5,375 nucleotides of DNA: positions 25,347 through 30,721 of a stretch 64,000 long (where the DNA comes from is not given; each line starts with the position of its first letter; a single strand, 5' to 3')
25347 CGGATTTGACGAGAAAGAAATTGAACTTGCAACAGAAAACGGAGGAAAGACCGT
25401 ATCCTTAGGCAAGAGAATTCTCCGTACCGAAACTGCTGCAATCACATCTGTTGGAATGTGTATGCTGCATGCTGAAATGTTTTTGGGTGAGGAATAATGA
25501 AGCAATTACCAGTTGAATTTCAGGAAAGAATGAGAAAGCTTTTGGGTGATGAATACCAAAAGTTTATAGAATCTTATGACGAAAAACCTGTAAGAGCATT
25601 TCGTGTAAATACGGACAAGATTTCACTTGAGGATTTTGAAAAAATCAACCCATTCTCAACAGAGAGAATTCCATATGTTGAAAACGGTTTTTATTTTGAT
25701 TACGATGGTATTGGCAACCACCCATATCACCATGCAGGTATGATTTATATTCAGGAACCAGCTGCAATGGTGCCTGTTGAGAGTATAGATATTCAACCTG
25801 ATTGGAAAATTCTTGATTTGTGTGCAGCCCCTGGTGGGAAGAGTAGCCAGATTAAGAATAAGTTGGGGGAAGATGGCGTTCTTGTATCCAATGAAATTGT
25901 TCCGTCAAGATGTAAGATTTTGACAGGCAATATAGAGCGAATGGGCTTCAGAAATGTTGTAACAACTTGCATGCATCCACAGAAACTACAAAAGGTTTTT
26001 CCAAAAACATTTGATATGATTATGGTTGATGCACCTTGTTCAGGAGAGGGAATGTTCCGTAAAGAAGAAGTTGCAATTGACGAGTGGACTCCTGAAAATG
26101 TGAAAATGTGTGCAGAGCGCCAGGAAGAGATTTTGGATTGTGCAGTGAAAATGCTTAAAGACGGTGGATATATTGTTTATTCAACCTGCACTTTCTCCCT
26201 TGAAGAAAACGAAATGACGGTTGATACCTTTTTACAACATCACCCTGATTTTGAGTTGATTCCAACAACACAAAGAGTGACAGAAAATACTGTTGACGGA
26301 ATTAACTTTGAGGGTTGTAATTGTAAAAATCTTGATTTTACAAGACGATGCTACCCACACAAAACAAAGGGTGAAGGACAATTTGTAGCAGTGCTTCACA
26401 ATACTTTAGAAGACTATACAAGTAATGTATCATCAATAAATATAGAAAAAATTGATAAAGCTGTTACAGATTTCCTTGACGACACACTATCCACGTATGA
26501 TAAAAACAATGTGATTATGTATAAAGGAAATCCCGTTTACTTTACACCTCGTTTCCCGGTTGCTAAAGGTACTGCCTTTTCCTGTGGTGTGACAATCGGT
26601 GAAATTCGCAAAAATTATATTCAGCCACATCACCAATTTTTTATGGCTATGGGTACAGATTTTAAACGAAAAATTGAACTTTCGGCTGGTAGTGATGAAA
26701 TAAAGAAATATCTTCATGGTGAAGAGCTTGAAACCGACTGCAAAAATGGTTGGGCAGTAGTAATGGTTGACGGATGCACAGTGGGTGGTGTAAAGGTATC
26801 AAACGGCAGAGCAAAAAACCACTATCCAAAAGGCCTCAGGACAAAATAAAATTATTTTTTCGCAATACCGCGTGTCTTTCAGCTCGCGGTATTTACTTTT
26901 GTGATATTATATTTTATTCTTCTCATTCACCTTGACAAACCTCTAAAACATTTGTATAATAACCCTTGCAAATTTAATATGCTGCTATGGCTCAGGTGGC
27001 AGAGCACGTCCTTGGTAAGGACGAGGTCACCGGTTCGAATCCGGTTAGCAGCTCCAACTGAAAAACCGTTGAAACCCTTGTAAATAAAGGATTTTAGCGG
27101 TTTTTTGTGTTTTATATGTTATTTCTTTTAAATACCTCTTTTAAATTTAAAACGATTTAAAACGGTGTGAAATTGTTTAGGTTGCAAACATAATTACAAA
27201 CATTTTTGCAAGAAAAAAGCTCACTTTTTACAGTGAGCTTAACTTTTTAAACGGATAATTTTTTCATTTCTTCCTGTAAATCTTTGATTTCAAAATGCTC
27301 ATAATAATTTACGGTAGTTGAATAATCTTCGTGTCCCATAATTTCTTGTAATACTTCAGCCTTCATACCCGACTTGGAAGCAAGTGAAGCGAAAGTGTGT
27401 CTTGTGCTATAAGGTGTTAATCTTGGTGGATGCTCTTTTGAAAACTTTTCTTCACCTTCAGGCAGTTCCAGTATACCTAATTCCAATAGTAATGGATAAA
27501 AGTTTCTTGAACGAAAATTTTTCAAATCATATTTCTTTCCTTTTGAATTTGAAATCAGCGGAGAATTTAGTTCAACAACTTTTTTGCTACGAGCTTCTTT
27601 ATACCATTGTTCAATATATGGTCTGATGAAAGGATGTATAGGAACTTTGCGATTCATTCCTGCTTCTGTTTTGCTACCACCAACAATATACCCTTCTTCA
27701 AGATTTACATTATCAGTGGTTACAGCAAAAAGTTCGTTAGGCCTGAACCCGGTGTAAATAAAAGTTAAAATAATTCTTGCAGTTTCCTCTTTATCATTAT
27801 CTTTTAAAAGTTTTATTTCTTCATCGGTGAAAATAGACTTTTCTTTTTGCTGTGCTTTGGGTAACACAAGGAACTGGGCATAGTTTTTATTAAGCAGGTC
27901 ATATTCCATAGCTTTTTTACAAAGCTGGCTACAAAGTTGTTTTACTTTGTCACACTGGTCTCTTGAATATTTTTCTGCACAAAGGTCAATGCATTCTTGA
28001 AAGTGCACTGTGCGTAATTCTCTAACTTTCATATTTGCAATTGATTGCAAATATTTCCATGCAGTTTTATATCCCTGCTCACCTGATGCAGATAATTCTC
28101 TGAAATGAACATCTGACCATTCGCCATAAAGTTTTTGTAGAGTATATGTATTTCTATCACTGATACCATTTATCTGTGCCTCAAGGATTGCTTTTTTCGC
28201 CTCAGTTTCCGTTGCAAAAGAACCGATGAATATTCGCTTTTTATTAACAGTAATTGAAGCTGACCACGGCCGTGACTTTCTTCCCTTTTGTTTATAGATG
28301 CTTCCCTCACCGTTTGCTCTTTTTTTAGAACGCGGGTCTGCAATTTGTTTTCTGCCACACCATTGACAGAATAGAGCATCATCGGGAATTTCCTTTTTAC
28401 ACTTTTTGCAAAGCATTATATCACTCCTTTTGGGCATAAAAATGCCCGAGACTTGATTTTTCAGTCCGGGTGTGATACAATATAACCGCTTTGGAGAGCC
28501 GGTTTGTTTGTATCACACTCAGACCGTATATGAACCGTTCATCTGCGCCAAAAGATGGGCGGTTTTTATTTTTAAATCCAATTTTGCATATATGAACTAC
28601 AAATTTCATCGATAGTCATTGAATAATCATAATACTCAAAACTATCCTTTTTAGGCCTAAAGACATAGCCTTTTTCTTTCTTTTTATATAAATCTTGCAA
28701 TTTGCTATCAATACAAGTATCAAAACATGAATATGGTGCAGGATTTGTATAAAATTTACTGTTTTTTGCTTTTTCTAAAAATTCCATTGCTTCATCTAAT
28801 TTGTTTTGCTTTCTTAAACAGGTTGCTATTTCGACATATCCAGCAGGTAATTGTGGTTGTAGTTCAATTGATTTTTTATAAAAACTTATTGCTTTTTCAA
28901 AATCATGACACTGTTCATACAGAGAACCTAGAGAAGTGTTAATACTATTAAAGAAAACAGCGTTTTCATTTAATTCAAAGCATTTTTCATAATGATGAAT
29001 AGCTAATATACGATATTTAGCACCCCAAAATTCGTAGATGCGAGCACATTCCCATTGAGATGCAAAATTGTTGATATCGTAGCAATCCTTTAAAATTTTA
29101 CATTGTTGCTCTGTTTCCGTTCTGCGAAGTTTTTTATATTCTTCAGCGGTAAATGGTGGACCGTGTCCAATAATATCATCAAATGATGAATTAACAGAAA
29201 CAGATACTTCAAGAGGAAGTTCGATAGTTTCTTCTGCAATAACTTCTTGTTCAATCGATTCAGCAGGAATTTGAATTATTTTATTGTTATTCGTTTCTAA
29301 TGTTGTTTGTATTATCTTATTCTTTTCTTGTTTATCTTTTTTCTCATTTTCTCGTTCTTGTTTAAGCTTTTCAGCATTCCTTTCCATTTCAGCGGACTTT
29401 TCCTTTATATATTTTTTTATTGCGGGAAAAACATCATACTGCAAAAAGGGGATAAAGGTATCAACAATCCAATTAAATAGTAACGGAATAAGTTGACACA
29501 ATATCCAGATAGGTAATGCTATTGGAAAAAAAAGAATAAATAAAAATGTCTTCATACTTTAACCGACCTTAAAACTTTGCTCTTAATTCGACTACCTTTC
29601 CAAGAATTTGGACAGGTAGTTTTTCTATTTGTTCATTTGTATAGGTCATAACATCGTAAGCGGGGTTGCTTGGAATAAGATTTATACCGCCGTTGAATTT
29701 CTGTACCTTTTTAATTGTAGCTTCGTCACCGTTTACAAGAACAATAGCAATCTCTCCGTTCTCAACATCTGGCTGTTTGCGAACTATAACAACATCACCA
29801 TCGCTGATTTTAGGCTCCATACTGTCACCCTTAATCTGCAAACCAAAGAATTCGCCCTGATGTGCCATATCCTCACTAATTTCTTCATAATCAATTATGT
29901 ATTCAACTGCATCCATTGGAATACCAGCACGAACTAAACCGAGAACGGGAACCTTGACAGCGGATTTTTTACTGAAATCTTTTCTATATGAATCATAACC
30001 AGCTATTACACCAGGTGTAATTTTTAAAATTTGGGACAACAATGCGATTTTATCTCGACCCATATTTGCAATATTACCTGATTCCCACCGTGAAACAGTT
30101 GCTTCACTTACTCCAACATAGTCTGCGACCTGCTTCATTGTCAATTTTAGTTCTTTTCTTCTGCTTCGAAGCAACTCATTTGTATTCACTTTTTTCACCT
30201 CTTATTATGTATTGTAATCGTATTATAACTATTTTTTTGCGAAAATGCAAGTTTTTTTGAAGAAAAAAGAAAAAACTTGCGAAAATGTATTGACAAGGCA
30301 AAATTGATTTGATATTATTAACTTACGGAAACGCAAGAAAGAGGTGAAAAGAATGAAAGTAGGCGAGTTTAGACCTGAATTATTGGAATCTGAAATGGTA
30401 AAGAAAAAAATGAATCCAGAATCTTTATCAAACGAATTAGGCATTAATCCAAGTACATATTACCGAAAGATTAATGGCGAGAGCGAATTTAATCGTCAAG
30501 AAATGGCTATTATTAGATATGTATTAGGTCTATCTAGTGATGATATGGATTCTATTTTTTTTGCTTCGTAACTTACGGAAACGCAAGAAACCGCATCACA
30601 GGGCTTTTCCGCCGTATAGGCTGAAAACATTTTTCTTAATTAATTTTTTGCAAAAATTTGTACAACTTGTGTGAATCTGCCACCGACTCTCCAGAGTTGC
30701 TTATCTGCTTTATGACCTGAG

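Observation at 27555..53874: Strand-locked, ~20-fold over-represented heptamer TCAGCGG confined to the prophage (Chi-like?)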

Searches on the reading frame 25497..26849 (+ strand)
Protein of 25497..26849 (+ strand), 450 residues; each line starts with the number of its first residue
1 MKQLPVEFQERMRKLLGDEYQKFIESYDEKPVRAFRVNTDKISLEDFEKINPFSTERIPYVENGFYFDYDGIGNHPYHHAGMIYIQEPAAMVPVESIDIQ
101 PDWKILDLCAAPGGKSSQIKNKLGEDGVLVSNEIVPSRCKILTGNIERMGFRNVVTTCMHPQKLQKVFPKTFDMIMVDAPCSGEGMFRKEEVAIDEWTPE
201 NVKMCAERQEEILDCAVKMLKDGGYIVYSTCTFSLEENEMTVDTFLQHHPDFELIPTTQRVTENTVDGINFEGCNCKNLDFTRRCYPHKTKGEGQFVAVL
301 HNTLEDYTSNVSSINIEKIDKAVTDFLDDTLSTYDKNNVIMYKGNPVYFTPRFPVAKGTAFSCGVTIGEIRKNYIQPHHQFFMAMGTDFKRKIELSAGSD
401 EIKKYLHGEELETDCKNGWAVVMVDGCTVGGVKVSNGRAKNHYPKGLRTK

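Call 5: search_protein_families(library=pfam, proteins=[window:25497-26849:+])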
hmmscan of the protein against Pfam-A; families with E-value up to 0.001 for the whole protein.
window:25497-26849:+ (450 aa): 5 families
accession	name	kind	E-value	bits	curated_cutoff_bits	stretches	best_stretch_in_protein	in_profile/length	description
PF01189.24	Methyltr_RsmB-F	-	6.8e-47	160.2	27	1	98-300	5-198/199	16S rRNA methyltransferase RsmB/F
PF17125.10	Methyltr_RsmF_N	-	9.4e-30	103.3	34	1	4-88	1-86/86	N-terminal domain of 16S rRNA methyltransferase RsmF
PF13636.12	Methyltranf_PUA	-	6.7e-17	61.7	27.6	1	403-448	2-48/49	RNA-binding PUA-like domain of methyltransferase RsmF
PF13847.12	Methyltransf_31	-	3.4e-06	27.2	27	1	102-234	4-114/145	Methyltransferase domain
PF01728.25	FtsJ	-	0.00031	21.2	24.1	0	99-232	19-141/181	FtsJ-like methyltransferase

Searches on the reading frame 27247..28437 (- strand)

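Call 5: search_protein_families(library=pfam, proteins=[window:27247-28437:-])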
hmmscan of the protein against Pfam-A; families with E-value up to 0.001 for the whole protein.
window:27247-28437:- (396 aa): 4 families
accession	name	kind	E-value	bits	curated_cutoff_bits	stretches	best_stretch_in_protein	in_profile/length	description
PF00589.27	Phage_integrase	-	6.3e-16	59.1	27.1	1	205-381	5-168/172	Phage integrase family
PF12773.13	DZR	-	0.00036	21.1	27.3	1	10-30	1-21/45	Double zinc ribbon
PF24460.1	DUF7575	-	0.00042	20.1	28.5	1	8-29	4-25/28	Domain of unknown function (DUF7575)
PF13240.11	Zn_Ribbon_1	-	0.00083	19.5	25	0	10-30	2-22/23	zinc-ribbon domain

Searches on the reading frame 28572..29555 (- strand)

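Call 5: search_protein_families(library=pfam, proteins=[window:28572-29555:-])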
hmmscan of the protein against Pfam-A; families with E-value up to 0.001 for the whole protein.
window:28572-29555:- (327 aa): 10 families
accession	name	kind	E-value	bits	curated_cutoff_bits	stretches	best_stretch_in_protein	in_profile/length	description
PF00515.34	TPR_1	-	1.1e-13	50.8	27.8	1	208-235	6-33/34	Tetratricopeptide repeat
PF13181.12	TPR_8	-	7.7e-13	47.9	25.7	1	207-235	5-33/34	Tetratricopeptide repeat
PF07719.23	TPR_2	-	1.3e-10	40.9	27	0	209-235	7-33/34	Tetratricopeptide repeat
PF13176.12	TPR_7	-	1.9e-06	27.9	27.9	0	208-236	4-34/36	Tetratricopeptide repeat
PF13424.12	TPR_12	-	5.6e-06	26.9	30.1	1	205-263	5-71/77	Tetratricopeptide repeat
PF14559.12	TPR_19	-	1.9e-05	25.3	25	1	218-264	6-52/68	Tetratricopeptide repeat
PF13431.12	TPR_17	-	5.9e-05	23.5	24.4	0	225-257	1-33/34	Tetratricopeptide repeat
PF25068.1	ARM_TT21_4th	-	0.00021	22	30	1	209-267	5-62/153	Tetratricopeptide repeat protein 21 forth ARM domain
PF13428.12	TPR_14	-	0.00055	20.8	23.5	0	209-244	7-42/44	Tetratricopeptide repeat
PF13414.12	TPR_11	-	0.00096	19.2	26.8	0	212-241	3-32/42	TPR repeat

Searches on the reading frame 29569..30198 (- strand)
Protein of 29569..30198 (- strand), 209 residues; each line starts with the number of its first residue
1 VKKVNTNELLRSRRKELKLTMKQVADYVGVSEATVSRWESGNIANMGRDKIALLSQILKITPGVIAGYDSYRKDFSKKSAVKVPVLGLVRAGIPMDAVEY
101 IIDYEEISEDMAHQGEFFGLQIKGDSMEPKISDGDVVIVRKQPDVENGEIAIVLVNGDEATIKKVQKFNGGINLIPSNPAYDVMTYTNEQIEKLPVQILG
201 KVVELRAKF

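Call 5: search_protein_families(library=pfam, proteins=[window:29569-30198:-])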
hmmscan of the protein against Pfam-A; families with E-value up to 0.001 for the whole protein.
window:29569-30198:- (209 aa): 7 families
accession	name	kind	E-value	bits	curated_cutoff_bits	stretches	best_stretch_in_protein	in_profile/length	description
PF00717.28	Peptidase_S24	-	1.4e-30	105.8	23.3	1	84-203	1-116/116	Peptidase S24-like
PF01381.28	HTH_3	-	4.6e-11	43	23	1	10-63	1-53/55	Helix-turn-helix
PF13560.12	HTH_31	-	1e-06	29.4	27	1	9-60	5-56/64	Helix-turn-helix domain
PF13443.12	HTH_26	-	7.7e-06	26.5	22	1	10-63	2-55/63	Cro/C1-type HTH DNA-binding domain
PF12844.13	HTH_19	-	7.8e-06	26.1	30.2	1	8-62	2-55/64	Helix-turn-helix domain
PF00356.27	LacI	-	0.00014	22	27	1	20-37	1-18/46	Bacterial regulatory proteins, lacI family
PF13384.12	HTH_23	-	0.0004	20.6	24.6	1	16-38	16-37/50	Homeodomain-like domain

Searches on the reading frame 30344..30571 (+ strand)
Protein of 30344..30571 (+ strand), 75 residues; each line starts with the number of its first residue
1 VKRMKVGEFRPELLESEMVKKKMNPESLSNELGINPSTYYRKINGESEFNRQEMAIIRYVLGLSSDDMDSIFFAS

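Call 89: search_protein_families(library=phrogs, proteins=[window:30344-30571:+], max_evalue=0.001)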
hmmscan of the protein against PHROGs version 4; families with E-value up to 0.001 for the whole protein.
window:30344-30571:+ (75 aa): 2 families
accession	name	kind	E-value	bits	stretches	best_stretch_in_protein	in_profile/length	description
phrog_3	-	transcription regulation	2.1e-06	28.8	1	1-74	80-148/430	transcriptional repressor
phrog_4583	-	transcription regulation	0.00016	22.6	1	14-66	15-67/81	transcriptional repressor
